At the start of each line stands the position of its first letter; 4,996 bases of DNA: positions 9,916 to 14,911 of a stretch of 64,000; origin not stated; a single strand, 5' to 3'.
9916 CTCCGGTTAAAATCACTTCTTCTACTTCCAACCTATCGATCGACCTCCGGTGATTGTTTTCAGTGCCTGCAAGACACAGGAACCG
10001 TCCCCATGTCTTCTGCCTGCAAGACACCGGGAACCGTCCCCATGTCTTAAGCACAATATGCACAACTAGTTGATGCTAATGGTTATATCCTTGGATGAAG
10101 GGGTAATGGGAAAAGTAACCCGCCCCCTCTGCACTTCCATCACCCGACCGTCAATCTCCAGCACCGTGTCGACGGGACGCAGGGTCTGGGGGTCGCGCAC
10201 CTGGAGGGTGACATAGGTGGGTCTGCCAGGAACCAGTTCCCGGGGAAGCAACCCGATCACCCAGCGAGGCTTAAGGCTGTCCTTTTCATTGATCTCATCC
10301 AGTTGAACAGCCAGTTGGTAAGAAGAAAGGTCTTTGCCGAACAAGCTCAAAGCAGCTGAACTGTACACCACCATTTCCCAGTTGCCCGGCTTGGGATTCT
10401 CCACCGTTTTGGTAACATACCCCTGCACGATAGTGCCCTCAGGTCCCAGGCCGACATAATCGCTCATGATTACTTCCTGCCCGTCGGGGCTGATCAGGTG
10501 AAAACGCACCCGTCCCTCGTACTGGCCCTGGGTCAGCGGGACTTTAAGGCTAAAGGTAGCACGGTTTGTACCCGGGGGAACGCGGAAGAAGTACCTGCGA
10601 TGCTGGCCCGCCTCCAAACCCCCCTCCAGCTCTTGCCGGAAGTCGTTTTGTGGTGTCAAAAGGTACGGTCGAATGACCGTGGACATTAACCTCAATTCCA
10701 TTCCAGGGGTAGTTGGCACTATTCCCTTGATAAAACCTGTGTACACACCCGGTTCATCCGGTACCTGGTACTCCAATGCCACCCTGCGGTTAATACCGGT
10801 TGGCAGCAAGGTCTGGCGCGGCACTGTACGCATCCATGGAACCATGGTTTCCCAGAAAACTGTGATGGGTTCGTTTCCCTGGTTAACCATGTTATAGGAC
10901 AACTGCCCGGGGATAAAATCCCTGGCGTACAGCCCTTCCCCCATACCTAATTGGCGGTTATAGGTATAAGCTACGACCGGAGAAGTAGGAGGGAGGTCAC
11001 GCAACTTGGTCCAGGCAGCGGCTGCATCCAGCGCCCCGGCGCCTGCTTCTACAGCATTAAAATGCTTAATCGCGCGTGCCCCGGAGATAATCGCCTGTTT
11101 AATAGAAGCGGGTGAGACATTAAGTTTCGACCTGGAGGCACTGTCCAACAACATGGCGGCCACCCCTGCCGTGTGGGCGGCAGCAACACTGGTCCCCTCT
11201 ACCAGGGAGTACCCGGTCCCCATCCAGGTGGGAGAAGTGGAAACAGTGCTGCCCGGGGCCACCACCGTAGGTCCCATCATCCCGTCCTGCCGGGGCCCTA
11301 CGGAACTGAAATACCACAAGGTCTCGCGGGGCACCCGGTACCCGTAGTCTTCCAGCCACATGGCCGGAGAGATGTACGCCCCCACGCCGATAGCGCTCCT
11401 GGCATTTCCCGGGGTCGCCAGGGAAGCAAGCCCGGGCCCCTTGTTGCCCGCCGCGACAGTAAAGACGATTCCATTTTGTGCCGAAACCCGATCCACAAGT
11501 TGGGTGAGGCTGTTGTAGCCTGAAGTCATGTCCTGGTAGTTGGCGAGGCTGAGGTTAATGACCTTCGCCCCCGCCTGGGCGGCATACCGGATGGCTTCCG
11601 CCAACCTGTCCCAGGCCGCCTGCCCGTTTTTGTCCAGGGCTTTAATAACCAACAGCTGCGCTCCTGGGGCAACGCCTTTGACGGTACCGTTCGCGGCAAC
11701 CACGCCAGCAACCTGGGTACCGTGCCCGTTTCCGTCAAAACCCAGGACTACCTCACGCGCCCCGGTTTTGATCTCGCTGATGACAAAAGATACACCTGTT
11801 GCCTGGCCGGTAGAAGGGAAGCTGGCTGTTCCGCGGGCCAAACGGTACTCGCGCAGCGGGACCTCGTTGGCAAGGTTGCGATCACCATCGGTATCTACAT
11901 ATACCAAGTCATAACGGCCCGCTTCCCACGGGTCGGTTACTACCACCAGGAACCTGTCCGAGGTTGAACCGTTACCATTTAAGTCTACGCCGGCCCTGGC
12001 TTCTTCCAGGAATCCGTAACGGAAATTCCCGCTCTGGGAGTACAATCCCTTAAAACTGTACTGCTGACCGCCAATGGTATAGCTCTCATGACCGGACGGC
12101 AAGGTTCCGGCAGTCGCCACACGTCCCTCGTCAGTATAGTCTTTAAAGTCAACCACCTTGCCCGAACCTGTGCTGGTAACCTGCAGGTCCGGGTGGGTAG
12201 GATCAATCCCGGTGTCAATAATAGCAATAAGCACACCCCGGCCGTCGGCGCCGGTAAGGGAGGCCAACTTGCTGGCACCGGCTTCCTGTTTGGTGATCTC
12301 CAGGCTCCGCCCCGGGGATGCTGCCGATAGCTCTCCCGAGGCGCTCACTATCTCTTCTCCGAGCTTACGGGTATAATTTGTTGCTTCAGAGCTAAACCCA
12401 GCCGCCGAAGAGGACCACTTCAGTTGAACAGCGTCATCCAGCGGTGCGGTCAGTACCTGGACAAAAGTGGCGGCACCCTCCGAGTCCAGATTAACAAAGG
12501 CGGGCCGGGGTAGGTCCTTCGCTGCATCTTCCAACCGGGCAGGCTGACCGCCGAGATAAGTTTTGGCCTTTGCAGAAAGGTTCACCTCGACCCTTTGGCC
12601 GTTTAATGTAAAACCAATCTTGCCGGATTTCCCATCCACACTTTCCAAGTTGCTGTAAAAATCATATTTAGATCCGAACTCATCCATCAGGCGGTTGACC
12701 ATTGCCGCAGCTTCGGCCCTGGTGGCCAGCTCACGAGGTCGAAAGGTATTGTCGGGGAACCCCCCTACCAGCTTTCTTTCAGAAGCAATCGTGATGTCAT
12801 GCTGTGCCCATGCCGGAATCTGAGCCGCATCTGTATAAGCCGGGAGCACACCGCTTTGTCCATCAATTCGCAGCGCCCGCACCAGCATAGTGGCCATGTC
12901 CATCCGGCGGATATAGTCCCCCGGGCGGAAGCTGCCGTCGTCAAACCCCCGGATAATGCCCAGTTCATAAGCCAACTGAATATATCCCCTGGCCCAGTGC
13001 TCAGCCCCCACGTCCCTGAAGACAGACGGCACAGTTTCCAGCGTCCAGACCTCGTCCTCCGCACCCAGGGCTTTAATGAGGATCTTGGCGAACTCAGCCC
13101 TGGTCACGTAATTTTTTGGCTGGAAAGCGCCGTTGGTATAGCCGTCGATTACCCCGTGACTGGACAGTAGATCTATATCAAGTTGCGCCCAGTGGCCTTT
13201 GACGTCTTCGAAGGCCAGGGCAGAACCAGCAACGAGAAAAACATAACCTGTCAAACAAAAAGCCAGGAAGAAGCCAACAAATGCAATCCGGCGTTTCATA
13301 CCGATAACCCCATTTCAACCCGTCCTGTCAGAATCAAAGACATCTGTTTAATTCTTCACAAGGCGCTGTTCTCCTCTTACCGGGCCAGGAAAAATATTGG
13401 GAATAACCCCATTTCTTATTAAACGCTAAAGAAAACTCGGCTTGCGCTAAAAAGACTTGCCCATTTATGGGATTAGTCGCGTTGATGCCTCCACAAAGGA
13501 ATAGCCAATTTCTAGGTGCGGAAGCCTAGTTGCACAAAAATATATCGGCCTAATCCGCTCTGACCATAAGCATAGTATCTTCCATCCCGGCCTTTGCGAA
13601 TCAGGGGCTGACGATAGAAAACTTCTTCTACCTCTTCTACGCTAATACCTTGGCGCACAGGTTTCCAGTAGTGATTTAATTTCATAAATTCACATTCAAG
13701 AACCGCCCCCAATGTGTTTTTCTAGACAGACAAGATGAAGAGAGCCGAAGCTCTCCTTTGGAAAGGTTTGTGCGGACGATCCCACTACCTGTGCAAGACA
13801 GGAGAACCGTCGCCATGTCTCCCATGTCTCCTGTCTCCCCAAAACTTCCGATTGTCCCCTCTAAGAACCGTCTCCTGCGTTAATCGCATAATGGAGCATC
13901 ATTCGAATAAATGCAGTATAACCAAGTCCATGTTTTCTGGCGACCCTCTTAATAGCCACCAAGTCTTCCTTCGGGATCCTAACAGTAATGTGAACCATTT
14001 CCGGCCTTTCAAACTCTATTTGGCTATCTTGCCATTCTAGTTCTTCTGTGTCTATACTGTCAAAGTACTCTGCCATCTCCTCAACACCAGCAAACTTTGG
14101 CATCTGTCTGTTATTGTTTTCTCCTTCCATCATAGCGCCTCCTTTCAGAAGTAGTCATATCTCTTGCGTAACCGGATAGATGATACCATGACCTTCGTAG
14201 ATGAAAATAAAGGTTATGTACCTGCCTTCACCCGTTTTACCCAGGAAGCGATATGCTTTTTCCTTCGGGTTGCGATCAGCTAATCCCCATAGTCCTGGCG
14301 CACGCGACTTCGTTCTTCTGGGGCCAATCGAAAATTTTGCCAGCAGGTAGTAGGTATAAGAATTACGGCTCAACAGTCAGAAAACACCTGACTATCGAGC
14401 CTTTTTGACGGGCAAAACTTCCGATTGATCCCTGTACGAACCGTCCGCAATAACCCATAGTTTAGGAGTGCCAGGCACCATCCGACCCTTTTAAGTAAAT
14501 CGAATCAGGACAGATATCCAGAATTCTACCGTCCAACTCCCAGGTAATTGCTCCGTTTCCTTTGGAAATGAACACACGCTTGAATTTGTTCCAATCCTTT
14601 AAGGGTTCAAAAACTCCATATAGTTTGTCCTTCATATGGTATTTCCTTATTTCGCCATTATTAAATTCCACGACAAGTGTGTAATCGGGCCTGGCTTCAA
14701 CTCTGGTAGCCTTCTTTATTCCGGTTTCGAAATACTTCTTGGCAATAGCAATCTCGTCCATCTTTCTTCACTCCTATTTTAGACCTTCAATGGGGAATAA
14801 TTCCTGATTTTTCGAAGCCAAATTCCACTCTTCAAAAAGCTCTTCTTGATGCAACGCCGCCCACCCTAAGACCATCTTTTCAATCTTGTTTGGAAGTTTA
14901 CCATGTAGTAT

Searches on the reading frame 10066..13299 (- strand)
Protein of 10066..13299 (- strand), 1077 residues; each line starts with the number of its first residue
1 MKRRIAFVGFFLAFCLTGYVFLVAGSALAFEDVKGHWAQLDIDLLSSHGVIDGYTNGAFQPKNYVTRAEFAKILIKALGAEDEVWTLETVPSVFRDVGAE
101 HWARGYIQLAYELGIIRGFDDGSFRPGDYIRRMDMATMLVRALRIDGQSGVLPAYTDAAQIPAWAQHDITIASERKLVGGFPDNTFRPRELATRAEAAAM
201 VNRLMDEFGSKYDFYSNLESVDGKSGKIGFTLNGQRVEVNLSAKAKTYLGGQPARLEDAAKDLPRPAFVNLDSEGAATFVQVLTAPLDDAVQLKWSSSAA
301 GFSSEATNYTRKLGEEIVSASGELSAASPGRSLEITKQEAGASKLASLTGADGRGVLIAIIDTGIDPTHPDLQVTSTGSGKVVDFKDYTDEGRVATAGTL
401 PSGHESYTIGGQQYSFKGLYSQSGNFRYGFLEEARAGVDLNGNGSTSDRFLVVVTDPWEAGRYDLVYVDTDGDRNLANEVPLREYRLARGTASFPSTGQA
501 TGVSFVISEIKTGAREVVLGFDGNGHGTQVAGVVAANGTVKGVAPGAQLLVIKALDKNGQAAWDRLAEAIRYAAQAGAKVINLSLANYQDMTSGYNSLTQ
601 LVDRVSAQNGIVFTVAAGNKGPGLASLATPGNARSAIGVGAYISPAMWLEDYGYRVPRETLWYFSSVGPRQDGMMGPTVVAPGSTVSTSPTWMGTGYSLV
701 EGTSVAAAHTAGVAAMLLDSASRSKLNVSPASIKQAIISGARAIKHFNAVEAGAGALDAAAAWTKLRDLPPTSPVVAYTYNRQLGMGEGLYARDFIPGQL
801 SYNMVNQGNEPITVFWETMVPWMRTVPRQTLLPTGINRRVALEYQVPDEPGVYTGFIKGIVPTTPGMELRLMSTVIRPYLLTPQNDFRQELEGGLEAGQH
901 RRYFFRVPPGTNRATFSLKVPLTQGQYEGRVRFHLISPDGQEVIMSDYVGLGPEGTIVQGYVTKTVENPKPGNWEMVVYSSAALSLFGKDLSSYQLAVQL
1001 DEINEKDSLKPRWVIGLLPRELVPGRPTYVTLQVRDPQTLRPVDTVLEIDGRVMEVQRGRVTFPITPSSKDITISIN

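Call 82: search_protein_families(library=pfam, proteins=[window:10066-13299:-], max_evalue=0.001)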
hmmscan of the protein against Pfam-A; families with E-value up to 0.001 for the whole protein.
window:10066-13299:- (1077 aa): 2 families
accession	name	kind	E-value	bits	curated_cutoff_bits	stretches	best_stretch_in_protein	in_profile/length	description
PF00082.27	Peptidase_S8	-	6.9e-50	170.4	21.8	1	353-742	1-276/288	Subtilase family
PF00395.25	SLH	-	8.5e-39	131.7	20.8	3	94-136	2-44/44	S-layer homology domain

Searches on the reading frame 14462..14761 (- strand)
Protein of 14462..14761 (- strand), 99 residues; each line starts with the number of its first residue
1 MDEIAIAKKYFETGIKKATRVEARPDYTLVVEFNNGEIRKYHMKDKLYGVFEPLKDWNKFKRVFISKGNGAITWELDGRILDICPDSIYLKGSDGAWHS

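Call 82: search_protein_families(library=pfam, proteins=[window:14462-14761:-], max_evalue=0.001)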
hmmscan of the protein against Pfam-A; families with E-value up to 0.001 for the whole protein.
window:14462-14761:- (99 aa): 1 family
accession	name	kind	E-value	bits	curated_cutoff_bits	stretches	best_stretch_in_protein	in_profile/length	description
PF10387.14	DUF2442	-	3.7e-11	43.5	23.9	1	19-89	2-67/72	Protein of unknown function (DUF2442)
